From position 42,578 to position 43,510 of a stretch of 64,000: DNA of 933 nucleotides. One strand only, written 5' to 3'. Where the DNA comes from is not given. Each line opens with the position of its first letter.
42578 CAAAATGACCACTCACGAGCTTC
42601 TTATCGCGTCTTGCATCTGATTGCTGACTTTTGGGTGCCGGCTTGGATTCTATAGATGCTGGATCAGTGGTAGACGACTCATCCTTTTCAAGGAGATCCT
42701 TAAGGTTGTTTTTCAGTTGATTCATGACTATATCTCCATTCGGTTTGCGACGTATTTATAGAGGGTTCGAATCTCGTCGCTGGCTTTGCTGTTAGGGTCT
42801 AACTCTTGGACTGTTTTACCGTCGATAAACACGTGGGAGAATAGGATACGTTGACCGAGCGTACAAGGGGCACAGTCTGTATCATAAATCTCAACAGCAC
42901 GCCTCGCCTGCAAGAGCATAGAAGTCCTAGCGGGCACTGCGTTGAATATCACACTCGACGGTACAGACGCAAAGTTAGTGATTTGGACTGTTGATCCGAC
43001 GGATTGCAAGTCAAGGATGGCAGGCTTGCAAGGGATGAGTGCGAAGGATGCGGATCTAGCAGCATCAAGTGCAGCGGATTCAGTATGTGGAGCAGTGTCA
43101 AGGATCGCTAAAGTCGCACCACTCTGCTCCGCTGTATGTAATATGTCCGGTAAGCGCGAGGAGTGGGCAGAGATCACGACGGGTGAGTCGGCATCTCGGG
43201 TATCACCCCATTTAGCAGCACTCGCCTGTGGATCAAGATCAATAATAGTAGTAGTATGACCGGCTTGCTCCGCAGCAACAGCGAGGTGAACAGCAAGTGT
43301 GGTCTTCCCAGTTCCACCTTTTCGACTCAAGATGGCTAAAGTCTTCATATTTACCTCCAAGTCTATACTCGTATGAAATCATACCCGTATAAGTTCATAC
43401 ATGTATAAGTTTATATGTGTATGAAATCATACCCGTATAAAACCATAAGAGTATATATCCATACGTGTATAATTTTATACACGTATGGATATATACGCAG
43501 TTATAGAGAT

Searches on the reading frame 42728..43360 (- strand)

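Call 16: search_protein_families(library=pfam, proteins=[window:42728-43360:-], max_evalue=0.01)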
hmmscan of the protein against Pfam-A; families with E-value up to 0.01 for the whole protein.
window:42728-43360:- (210 aa): 10 families
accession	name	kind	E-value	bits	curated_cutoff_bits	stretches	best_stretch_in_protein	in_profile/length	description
PF01656.29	CbiA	-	2e-13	50.9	25.4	1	8-145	1-86/125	CobQ/CobB/MinD/ParA nucleotide binding domain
PF13614.12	AAA_31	-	6.1e-11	43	27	1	5-52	1-48/177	AAA domain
PF09140.17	MipZ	-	2.9e-08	33.8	20.7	1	12-56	7-52/262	ATPase MipZ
PF10609.15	ParA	-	5.3e-07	29.8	27.1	1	6-43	4-41/246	NUBPL iron-transfer P-loop NTPase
PF07015.17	VirC1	-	0.00011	22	24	1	5-176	1-184/231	VirC1 protein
PF02374.21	ArsA_ATPase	-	0.00043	20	24.3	1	10-49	5-44/305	Anion-transporting ATPase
PF02562.22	PhoH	-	0.0017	18.3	27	1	5-51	18-64/205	PhoH-like protein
PF06564.18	CBP_BcsQ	-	0.003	17.5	21.3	0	5-45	1-41/234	Cellulose biosynthesis protein BcsQ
PF25199.1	nSTAND_NTPase5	-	0.0041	17.4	34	1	6-100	41-142/145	Novel STAND NTPase 5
PF13481.12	AAA_25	-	0.0065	16.6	27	0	5-48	32-74/195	AAA domain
